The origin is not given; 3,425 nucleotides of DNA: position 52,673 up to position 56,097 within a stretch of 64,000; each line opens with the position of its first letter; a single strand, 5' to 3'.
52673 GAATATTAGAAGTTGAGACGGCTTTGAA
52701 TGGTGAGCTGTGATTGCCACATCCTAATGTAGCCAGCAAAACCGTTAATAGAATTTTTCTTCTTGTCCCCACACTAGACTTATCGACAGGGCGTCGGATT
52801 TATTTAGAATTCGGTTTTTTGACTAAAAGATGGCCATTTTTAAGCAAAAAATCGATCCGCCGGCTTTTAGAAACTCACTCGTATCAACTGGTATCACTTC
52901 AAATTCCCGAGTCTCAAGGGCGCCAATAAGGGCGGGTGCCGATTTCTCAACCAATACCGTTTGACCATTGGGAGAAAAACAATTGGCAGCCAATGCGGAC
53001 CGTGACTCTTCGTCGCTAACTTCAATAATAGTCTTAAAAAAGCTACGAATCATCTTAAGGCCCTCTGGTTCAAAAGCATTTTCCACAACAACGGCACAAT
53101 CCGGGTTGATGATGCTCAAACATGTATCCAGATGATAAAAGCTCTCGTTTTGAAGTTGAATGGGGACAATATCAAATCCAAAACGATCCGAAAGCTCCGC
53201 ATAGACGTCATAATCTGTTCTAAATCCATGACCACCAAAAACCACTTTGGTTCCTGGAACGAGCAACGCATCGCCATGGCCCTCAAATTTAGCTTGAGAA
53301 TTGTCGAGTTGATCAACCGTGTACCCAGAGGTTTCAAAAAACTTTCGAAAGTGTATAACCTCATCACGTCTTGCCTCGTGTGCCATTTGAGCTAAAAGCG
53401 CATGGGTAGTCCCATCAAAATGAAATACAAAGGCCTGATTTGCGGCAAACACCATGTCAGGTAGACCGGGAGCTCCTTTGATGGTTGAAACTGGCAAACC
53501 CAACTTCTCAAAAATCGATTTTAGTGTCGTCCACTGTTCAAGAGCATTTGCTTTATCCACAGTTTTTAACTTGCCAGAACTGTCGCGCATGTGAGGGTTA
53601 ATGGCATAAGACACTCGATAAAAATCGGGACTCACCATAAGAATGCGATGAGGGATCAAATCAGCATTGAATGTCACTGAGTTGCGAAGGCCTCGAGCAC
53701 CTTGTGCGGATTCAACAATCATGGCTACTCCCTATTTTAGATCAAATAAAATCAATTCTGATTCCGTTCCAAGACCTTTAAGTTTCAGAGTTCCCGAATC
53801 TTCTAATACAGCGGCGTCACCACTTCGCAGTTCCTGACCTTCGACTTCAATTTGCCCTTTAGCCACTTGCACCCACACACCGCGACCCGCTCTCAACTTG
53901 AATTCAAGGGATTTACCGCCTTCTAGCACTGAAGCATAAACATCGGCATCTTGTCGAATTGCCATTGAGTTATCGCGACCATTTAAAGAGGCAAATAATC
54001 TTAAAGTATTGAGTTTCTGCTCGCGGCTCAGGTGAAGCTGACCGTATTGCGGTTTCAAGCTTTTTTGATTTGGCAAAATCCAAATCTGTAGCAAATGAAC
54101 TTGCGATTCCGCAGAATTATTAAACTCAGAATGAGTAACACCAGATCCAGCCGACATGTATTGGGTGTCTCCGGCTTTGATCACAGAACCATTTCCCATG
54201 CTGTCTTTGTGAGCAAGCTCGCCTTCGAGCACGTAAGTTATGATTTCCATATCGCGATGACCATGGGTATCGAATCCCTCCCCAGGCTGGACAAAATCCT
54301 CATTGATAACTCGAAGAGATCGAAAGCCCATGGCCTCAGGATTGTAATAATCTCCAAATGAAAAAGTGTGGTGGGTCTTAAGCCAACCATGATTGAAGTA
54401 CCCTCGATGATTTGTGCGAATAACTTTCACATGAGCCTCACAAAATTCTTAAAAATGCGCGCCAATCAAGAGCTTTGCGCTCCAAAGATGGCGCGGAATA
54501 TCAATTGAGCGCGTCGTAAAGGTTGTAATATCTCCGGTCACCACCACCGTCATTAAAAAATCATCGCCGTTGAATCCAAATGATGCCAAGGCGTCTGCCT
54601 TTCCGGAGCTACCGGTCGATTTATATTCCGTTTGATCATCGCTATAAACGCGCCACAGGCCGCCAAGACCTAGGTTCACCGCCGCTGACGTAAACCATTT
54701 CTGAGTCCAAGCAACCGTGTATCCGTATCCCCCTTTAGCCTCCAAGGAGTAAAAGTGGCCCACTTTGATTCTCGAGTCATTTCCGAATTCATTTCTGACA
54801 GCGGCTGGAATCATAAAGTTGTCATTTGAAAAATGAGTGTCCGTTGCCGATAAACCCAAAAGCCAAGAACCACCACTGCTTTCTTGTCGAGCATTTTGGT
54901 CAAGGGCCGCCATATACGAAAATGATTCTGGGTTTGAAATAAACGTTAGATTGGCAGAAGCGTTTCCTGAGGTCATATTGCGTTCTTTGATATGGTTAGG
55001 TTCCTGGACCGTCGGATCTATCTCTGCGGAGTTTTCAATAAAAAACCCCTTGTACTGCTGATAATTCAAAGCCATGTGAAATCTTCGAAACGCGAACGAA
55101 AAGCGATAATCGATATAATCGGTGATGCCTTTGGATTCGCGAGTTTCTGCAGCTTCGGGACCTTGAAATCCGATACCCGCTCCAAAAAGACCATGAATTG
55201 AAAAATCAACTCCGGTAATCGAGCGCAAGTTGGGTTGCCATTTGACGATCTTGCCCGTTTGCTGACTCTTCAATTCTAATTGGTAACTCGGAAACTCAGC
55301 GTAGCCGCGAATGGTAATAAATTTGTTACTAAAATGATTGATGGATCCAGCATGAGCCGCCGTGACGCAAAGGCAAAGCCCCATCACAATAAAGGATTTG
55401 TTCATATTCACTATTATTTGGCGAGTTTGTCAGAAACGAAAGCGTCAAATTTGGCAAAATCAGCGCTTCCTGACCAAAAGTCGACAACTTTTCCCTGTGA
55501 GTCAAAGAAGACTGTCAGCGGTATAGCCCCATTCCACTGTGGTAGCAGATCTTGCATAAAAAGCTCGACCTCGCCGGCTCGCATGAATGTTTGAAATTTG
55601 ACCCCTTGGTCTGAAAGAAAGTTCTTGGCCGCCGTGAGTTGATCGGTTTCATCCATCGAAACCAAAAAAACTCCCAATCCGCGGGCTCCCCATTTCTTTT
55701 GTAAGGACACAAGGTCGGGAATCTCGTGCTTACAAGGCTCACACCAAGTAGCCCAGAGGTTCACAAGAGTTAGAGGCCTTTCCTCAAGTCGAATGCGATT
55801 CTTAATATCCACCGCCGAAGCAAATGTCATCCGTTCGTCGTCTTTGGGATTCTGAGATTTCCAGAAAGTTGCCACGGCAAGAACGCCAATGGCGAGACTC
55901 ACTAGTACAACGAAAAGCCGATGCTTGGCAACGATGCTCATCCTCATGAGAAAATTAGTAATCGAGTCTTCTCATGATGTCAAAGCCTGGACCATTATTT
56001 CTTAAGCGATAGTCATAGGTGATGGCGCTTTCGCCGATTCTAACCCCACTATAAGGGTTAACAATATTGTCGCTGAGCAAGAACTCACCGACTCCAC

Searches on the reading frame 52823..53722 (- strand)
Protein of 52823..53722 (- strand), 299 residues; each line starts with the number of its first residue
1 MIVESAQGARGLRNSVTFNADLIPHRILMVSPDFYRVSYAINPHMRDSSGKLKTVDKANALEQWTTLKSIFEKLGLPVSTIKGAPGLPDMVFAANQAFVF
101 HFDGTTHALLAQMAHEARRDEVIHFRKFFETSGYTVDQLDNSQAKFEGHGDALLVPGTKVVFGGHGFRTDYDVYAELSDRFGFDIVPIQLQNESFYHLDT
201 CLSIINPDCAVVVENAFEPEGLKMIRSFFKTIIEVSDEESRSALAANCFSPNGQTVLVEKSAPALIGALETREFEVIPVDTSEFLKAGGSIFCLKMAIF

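Call 72: search_protein_families(library=pfam, proteins=[window:52823-53722:-], max_evalue=0.0001)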
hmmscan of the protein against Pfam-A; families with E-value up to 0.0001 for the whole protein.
window:52823-53722:- (299 aa): 2 families
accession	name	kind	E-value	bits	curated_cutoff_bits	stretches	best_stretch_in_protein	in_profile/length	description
PF19420.4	DDAH_eukar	-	1.3e-18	67.7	23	1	49-299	17-291/291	N,N dimethylarginine dimethylhydrolase, eukaryotic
PF02274.22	ADI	-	1.1e-05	25.2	22.8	1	110-224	140-268/377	Arginine deiminase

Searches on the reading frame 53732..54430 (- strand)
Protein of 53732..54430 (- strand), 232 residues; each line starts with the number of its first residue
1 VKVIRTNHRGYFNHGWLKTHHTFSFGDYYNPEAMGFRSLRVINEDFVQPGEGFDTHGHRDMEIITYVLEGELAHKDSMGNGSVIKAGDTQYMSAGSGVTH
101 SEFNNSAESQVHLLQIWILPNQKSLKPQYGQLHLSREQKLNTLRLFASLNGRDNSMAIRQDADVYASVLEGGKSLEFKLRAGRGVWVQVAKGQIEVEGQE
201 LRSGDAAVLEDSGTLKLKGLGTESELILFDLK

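Call 90: search_protein_families(library=pfam, proteins=[window:53732-54430:-], max_evalue=0.001)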
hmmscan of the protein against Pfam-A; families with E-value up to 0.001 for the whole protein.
window:53732-54430:- (232 aa): 3 families
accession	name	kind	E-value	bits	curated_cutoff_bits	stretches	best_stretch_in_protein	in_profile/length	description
PF02678.22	Pirin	-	8.1e-36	122.8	26.1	1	11-118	10-108/108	Pirin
PF17954.7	Pirin_C_2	-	8.9e-26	90.3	22.9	1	145-231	1-86/86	Quercetinase C-terminal cupin domain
PF07883.17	Cupin_2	-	1.1e-07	31.9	27.2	1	47-116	5-69/70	Cupin domain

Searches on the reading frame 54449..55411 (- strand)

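Call 90: search_protein_families(library=pfam, proteins=[window:54449-55411:-], max_evalue=0.001)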
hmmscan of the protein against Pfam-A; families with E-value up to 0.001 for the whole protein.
window:54449-55411:- (320 aa): 1 family
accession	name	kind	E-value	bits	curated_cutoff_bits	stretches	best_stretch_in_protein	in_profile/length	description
PF14391.12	DUF4421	-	4.5e-30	105.6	32.1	1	32-320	14-302/302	Domain of unknown function (DUF4421)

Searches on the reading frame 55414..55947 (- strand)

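Call 90: search_protein_families(library=pfam, proteins=[window:55414-55947:-], max_evalue=0.001)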
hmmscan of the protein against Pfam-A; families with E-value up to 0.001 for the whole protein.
window:55414-55947:- (177 aa): 5 families
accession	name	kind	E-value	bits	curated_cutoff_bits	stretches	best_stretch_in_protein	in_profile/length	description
PF00578.27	AhpC-TSA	-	3.8e-11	43.4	26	1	59-155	27-122/124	AhpC/TSA family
PF08534.16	Redoxin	-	2.5e-10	40.8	26.6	1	60-155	31-129/148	Redoxin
PF00085.26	Thioredoxin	-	6.3e-06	26.6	23.5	1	56-109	17-67/103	Thioredoxin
PF13905.12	Thioredoxin_8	-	0.00012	22.8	27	1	59-114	3-57/94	Thioredoxin-like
PF14595.12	Thioredoxin_9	-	0.00049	20.4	25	0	115-160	72-116/129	Thioredoxin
